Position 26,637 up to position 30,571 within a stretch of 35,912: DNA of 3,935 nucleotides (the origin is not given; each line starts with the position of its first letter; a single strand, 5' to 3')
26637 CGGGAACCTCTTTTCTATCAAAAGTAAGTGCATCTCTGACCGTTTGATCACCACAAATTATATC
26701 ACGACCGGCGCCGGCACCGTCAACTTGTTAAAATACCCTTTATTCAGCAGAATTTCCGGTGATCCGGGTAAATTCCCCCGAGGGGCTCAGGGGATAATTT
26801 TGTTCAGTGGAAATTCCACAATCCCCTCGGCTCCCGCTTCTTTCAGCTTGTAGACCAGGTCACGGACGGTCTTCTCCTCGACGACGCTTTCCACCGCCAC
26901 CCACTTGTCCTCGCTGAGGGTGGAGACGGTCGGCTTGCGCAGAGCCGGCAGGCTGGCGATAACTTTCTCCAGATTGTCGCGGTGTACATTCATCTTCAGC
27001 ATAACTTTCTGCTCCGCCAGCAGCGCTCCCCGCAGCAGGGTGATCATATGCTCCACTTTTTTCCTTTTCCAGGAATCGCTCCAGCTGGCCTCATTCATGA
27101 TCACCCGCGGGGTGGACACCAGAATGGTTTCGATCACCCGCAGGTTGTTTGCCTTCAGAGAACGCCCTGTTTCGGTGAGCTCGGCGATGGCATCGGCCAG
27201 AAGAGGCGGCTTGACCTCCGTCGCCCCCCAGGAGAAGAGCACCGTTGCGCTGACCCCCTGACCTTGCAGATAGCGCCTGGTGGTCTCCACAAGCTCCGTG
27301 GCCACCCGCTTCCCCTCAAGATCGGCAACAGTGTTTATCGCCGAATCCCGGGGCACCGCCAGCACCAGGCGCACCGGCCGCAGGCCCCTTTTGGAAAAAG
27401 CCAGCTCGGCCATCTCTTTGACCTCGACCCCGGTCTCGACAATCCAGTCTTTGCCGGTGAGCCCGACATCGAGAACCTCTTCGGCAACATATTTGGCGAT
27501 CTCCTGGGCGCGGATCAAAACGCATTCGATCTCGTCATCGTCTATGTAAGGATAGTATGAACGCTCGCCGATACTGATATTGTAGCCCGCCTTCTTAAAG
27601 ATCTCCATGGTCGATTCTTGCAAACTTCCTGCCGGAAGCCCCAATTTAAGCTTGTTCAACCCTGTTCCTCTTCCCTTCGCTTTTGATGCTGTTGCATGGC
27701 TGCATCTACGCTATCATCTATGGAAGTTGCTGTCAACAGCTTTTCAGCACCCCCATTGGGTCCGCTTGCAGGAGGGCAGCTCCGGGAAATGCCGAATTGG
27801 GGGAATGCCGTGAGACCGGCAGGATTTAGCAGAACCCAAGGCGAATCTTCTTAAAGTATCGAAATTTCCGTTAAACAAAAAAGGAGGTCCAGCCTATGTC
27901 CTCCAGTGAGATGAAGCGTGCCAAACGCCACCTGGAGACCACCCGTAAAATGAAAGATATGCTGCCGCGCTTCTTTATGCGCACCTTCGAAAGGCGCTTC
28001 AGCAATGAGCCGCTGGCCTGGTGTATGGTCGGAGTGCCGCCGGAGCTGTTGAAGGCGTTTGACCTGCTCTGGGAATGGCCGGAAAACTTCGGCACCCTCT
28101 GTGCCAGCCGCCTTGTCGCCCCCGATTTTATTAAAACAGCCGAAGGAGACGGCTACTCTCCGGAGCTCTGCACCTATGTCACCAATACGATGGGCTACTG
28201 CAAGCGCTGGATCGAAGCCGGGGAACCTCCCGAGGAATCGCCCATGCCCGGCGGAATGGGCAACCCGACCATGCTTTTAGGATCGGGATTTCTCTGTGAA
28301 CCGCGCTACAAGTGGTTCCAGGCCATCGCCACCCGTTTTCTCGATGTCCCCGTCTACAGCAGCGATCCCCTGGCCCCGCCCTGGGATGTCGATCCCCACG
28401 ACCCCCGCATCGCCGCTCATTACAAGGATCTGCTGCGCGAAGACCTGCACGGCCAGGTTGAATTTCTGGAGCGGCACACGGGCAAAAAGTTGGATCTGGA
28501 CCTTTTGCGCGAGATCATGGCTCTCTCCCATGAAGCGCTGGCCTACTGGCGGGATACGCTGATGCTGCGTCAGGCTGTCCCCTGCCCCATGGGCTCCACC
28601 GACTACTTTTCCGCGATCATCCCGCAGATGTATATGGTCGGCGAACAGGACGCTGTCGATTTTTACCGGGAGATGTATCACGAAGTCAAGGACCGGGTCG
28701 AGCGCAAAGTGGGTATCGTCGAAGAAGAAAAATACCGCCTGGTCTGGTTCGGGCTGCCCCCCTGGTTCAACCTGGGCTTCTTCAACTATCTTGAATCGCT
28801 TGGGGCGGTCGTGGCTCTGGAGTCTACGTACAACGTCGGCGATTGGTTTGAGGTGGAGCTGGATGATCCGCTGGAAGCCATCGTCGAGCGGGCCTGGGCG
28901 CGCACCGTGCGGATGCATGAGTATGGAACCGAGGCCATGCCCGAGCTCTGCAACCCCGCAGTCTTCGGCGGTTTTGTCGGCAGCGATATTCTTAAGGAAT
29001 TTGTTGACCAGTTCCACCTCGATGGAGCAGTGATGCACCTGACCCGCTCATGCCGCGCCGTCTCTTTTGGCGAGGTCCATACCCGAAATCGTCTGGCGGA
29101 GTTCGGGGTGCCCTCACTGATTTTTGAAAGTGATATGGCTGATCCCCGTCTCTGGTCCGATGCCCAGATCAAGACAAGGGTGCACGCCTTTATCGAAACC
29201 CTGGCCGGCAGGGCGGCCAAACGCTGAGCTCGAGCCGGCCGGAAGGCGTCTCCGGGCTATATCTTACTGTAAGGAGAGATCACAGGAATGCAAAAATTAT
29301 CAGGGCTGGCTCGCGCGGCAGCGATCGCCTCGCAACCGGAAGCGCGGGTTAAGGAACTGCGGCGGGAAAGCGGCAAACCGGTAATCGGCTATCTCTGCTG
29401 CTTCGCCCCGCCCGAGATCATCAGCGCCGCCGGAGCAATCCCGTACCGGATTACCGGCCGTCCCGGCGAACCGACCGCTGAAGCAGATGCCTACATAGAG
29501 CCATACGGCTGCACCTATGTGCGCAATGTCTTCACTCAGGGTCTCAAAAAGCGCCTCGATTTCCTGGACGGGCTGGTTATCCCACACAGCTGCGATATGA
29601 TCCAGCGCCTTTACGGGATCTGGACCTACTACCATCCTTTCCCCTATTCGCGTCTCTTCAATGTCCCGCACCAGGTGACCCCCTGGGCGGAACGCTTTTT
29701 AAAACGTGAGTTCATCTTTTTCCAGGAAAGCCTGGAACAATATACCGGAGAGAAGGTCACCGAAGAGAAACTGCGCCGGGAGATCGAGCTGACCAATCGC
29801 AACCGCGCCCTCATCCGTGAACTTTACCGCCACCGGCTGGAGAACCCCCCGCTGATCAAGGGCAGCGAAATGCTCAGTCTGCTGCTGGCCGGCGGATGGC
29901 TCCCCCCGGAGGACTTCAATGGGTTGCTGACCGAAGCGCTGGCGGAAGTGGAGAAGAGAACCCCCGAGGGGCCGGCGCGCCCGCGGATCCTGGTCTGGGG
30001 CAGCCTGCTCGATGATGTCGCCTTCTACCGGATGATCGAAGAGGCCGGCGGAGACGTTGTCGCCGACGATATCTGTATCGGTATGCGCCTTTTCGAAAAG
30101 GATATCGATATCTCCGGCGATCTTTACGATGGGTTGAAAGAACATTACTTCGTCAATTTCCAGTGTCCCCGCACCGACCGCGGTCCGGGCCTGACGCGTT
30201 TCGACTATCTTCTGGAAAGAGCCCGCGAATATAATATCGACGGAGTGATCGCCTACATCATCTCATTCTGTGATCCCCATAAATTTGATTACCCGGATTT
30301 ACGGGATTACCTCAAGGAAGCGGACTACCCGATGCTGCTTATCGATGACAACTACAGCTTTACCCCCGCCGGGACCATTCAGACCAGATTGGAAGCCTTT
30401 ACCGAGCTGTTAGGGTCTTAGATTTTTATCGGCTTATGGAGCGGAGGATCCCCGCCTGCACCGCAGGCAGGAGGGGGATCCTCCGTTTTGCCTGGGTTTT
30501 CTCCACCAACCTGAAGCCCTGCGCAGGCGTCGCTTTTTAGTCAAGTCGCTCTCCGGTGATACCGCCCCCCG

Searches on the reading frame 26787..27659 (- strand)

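Call 36: search_protein_families(library=pfam, proteins=[window:26787-27659:-], max_evalue=0.00001)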
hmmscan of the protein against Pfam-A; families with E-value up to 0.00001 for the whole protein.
window:26787-27659:- (290 aa): 2 families
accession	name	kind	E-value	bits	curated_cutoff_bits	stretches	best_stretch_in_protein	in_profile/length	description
PF01634.23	HisG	-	1.1e-43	149.4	25.5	1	50-210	1-157/158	ATP phosphoribosyltransferase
PF08029.16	HisG_C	-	2.9e-28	98.2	23.5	1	215-287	1-73/73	HisG, C-terminal domain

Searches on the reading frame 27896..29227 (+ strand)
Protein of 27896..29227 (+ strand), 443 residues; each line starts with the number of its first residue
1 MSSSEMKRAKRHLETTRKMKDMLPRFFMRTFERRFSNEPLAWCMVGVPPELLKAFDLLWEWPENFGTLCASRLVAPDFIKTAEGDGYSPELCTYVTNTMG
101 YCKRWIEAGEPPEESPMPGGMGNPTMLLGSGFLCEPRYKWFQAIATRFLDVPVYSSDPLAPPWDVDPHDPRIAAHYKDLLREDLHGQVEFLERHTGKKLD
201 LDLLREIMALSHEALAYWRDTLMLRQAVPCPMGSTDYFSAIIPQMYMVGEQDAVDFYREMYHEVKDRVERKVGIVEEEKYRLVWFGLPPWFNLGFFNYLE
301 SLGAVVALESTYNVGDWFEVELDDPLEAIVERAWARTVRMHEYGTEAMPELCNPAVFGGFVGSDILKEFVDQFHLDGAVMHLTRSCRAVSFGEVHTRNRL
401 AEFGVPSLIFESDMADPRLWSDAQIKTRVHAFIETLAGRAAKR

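Call 36: search_protein_families(library=pfam, proteins=[window:27896-29227:+], max_evalue=0.00001)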
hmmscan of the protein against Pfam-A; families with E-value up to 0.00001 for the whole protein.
window:27896-29227:+ (443 aa): 1 family
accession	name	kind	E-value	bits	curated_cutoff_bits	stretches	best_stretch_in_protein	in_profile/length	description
PF06050.19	HGD-D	-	2.7e-54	185.4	28.4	1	45-436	2-342/342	2-hydroxyglutaryl-CoA dehydratase, D-component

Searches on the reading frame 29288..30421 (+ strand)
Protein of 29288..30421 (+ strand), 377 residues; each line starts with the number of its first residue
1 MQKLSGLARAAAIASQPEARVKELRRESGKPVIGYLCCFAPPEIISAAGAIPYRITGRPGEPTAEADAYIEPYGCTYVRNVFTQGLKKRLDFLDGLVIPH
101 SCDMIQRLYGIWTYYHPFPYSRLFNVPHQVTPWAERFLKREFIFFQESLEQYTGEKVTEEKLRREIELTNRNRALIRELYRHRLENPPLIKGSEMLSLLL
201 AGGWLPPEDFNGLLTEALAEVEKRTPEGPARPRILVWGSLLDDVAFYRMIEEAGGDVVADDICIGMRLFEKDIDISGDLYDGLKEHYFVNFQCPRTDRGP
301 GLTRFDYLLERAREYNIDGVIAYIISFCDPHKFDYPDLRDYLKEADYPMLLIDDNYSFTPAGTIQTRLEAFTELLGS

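Call 36: search_protein_families(library=pfam, proteins=[window:29288-30421:+], max_evalue=0.00001)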
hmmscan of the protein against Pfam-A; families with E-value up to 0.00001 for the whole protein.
window:29288-30421:+ (377 aa): 1 family
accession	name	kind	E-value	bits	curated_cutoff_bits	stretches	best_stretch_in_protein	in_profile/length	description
PF06050.19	HGD-D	-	1.1e-83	282.1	28.4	1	37-375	1-342/342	2-hydroxyglutaryl-CoA dehydratase, D-component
